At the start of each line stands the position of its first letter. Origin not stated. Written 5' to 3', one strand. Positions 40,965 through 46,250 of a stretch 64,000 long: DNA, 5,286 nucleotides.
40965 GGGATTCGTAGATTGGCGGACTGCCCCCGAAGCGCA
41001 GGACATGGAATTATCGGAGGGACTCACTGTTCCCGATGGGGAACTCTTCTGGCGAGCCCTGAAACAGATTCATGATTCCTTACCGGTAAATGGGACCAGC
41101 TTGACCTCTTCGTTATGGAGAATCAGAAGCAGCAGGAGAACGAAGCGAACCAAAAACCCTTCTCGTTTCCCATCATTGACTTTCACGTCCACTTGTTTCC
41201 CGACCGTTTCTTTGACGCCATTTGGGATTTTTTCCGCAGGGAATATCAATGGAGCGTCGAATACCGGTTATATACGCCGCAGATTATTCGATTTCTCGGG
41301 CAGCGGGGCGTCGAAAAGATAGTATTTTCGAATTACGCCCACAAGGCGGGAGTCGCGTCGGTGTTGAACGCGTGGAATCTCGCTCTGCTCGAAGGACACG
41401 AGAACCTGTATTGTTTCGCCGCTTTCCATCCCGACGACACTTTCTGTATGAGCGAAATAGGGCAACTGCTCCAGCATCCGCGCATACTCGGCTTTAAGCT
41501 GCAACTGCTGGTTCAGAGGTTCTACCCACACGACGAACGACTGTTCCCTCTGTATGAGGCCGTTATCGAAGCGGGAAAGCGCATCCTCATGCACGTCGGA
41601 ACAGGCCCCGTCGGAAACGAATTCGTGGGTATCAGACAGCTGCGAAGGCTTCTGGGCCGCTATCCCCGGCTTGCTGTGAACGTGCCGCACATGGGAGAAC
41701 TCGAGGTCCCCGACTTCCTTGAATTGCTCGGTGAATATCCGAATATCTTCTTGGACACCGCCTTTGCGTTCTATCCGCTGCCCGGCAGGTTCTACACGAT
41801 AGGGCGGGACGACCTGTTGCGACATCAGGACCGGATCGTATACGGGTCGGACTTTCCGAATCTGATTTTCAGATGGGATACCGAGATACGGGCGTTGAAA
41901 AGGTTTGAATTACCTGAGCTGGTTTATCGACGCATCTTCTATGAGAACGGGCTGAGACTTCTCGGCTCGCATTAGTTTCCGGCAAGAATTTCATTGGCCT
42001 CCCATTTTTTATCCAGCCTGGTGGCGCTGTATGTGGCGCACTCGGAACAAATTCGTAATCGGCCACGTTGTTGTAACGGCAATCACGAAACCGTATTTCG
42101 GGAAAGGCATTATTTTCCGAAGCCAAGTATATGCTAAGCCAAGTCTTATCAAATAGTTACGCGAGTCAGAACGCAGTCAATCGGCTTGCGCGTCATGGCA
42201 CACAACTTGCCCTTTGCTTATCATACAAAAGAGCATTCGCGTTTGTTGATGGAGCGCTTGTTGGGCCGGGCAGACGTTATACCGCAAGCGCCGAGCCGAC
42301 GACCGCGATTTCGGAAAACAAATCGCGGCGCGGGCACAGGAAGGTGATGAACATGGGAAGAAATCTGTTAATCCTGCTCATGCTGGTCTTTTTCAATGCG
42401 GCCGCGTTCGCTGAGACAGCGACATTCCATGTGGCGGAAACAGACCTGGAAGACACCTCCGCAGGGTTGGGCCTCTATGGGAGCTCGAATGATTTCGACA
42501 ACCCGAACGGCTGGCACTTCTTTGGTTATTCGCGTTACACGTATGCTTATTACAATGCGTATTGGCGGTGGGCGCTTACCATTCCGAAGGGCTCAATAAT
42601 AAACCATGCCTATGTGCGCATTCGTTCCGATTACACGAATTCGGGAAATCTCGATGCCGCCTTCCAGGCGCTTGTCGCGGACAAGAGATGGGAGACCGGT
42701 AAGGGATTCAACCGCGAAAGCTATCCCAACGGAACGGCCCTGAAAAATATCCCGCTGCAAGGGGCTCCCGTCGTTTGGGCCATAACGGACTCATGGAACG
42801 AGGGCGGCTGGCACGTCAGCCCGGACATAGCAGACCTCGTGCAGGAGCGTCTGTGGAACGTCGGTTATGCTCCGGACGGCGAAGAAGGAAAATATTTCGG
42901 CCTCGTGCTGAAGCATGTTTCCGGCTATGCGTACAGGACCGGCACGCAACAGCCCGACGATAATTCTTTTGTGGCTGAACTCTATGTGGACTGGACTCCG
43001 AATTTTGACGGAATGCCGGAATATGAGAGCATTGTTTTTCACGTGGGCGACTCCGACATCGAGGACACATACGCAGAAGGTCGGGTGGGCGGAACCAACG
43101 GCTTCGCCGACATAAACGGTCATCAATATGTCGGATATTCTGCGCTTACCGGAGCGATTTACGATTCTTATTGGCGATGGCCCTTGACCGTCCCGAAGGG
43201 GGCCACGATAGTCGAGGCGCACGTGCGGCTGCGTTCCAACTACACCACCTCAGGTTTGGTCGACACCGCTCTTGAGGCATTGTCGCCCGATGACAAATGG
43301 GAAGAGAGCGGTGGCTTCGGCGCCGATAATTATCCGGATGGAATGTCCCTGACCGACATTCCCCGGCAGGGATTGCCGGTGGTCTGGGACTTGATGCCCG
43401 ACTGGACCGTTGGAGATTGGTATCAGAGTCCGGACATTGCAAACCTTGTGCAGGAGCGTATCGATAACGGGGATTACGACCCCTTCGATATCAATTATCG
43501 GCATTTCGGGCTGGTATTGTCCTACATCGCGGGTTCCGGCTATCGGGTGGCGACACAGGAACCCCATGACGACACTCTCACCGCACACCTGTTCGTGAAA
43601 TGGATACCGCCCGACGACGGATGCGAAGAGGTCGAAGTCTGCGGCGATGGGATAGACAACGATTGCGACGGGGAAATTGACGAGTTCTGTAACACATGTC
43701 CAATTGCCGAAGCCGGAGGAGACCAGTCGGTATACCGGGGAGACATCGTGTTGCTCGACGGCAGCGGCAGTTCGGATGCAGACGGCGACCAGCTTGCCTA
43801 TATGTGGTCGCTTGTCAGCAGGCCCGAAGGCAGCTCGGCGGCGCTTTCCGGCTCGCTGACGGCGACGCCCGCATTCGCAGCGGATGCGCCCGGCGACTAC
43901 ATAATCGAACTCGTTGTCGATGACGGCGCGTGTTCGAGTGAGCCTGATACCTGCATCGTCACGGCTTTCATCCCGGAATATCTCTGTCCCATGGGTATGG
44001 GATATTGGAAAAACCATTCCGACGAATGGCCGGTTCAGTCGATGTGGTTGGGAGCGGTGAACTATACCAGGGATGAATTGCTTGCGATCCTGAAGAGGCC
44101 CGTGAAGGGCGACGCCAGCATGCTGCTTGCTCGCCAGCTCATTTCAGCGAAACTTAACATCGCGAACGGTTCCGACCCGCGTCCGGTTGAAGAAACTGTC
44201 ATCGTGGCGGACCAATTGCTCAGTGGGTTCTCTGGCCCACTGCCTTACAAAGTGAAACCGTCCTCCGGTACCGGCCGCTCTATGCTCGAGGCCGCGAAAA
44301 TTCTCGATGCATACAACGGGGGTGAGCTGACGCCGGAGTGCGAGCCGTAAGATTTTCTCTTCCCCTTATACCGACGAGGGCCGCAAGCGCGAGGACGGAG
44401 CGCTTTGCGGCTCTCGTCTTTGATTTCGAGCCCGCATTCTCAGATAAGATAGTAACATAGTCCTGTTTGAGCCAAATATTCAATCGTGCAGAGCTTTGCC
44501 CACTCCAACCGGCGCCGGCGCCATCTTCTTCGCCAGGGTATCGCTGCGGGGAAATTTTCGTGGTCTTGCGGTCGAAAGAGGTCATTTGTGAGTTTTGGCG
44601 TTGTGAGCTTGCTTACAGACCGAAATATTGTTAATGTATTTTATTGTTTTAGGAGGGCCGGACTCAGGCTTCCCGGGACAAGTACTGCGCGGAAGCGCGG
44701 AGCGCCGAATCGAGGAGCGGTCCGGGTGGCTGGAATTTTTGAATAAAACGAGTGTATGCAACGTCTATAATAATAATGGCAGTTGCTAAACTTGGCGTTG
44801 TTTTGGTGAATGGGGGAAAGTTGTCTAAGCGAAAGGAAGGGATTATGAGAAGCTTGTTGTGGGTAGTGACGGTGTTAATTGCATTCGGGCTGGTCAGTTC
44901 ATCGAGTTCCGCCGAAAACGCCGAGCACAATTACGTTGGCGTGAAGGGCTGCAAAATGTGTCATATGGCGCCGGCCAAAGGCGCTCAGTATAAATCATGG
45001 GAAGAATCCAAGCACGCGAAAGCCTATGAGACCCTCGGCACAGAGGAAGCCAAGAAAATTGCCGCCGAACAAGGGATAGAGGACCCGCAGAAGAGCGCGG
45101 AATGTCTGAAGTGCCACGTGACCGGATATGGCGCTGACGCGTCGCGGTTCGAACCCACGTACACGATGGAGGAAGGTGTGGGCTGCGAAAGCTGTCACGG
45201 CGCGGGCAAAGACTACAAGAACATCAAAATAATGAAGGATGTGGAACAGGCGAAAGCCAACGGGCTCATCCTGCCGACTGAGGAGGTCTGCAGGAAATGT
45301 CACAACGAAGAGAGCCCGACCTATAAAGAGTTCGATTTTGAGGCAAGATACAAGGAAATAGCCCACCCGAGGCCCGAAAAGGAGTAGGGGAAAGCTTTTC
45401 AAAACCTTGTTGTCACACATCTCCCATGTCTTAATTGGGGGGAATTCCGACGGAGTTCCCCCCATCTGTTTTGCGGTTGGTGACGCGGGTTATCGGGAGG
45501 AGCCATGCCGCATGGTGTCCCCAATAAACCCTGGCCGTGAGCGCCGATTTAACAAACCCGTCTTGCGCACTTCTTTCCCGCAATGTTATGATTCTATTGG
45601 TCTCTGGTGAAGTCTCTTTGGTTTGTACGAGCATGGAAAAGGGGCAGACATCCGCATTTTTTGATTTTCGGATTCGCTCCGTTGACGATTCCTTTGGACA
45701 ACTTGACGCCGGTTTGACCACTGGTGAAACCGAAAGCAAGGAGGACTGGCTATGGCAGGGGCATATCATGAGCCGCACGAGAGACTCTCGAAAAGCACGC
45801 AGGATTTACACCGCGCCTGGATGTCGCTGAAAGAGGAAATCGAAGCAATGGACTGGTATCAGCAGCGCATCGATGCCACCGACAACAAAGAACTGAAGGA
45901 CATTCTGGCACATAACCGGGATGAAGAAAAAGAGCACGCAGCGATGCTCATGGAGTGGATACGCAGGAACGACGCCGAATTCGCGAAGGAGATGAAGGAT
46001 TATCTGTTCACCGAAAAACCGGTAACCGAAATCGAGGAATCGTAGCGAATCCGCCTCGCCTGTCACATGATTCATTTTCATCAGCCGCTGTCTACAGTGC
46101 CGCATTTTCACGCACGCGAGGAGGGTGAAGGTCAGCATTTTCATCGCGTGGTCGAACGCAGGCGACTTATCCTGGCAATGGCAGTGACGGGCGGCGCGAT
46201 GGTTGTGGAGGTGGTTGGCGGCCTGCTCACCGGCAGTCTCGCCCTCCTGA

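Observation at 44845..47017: EncFtn-like ferritin without encapsulin shell or targeting peptide, sandwiched between a tetraheme cytochrome c and a CDF metal exporter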

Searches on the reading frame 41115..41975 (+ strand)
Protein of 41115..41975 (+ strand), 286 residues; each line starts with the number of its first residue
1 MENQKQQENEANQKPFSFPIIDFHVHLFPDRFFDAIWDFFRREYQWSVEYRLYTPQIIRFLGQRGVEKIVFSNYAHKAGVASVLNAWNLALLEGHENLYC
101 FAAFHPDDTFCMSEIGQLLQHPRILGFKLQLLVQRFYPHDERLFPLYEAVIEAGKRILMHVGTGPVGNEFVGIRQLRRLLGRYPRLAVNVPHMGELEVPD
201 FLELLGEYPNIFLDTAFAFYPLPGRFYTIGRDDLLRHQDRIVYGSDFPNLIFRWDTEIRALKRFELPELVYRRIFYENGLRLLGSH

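Call 37: search_protein_families(library=pfam, proteins=[window:41115-41975:+], max_evalue=0.00001)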
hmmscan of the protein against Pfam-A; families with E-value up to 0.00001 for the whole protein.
window:41115-41975:+ (286 aa): 1 family
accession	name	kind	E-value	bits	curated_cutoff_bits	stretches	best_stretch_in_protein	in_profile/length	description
PF04909.20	Amidohydro_2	-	2.6e-24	86.9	26.4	1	21-284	1-288/289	Amidohydrolase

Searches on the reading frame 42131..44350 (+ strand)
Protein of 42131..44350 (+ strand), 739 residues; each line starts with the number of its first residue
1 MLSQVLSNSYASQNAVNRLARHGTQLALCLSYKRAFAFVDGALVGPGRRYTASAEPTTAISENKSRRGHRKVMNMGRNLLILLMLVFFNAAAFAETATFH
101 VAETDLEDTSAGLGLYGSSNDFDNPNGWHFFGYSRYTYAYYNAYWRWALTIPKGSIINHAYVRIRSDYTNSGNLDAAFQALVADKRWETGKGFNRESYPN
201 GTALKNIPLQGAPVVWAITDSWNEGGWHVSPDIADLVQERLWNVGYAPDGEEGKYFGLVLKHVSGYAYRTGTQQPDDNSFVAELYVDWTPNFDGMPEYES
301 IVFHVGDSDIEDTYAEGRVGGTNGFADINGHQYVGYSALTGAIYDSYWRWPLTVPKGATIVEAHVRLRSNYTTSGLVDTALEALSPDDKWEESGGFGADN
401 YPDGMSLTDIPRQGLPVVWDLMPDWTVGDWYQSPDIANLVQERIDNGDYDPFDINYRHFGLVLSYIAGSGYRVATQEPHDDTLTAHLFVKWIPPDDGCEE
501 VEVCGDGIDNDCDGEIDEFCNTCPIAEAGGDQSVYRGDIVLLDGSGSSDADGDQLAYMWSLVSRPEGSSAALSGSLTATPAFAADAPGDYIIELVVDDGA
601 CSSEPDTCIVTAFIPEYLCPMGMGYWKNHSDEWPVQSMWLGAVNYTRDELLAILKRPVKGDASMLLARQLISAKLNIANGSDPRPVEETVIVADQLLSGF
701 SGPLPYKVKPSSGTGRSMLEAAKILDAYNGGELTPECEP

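Call 3: search_protein_families(library=pfam, proteins=[window:42131-44350:+], max_evalue=0.01)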
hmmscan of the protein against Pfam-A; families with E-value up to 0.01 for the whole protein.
window:42131-44350:+ (739 aa): 3 families
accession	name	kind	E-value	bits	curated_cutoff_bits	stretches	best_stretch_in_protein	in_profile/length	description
PF22352.2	K319L-like_PKD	-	9.9e-10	38.7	27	1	528-611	1-83/84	K319L-like, PKD domain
PF18911.6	PKD_4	-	1.7e-07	31.7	27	1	521-600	1-72/85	PKD domain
PF11617.13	Cu-binding_MopE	-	0.00058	20.5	27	1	501-518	14-30/30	Putative metal-binding motif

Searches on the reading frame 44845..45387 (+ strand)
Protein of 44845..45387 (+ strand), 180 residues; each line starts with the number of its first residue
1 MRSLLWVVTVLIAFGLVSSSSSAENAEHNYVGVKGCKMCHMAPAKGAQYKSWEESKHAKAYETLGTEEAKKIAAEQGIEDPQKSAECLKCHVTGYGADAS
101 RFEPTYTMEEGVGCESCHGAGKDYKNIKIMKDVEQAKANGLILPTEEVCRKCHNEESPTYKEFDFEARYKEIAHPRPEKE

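Call 3: search_protein_families(library=pfam, proteins=[window:44845-45387:+], max_evalue=0.01)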
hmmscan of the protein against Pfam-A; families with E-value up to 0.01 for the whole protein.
window:44845-45387:+ (180 aa): 7 families
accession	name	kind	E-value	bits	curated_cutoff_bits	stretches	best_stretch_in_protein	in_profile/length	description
PF13435.11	Cytochrome_C554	-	5e-21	75.9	20.8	1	36-119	2-84/84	Cytochrome c554 and c-prime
PF22113.1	Mtrc-MtrF_II-IV_dom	-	5.2e-08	33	30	1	111-156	81-130/176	Outer membrane cytochrome MtrC/MtrF-like, domains II/IV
PF14522.11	Cytochrome_C7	-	3e-07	30.6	24.8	2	83-154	12-67/67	Cytochrome c7 and related cytochrome c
PF14537.11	Cytochrom_c3_2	-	2e-05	25.4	25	1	83-157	5-68/79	Cytochrome c3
PF02085.21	Cytochrom_CIII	-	0.00065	20.4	22.9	0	27-118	27-101/101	Class III cytochrome C family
PF00684.25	DnaJ_CXXCXGXG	-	0.0012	19.5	32.7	1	77-125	8-55/65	DnaJ central domain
PF09699.15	Paired_CXXCH_1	-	0.0065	16.6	20.6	0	110-156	6-39/41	Doubled CXXCH motif (Paired_CXXCH_1)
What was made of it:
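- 44845..45387 (+): Secreted tetraheme cytochrome c of the c554 family (180 aa, signal-like N-terminus, 4 CxxCH). Probably its own transcription unit. Pfam Cytochrome_C554 E=5e-21 (call 3).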

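Call 4: search_protein_families(library=ncbifam, proteins=[window:44845-45387:+], max_evalue=0.01)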
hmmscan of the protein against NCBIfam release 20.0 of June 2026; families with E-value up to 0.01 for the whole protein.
window:44845-45387:+ (180 aa): 7 families
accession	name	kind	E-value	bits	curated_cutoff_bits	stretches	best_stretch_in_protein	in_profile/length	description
NF041198.1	UshA_like_PCGU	equivalog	2.3e-23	82.5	275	1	21-158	396-513/519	UshA-like (seleno)protein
NF043010.1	Cyt554_Nsmonas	equivalog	1e-17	64.3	400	1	8-128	6-125/238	cytochrome c-550 CycA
NF041028.1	decahem_GSU2203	exception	3e-07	30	325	1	26-157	29-159/317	GSU2203 family decaheme c-type cytochrome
TIGR03508.1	decahem_SO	subfamily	3.9e-06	26.5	192.2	1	109-157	32-81/258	DmsE family decaheme c-type cytochrome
TIGR01904.2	GSu_C4xC__C2xCH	domain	0.00022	20.9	27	1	81-124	20-62/73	CxxxxCH/CxxCH domain c-type cytochrome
NF033196.2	c_type_nonphoto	exception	0.0016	18.6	70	0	106-138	22-54/98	c-type cytochrome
NF041895.1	choice_anch_V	domain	0.0086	16.1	42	0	9-48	2-38/150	choice-of-anchor V domain-containing protein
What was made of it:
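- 44845..45387 (+): The N. europaea c554 equivalog model scores only 64 bits against a cutoff of 400 (call 4).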

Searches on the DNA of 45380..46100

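Call 60: search_rna_families(source=window, start=45380, end=46100, threshold=evalue, max_evalue=10)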
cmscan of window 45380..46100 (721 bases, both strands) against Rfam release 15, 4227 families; matches with E-value up to 10: 1.
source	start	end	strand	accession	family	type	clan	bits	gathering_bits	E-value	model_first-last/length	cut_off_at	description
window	45856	45899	-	RF01339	CRISPR-DR27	Gene; CRISPR;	-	17.4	35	8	1-25/25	no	CRISPR RNA direct repeat element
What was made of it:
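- Tried and rejected: In E-value mode on 45380-46100 it found only a chance CRISPR-DR hit at E=8 (call 60).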
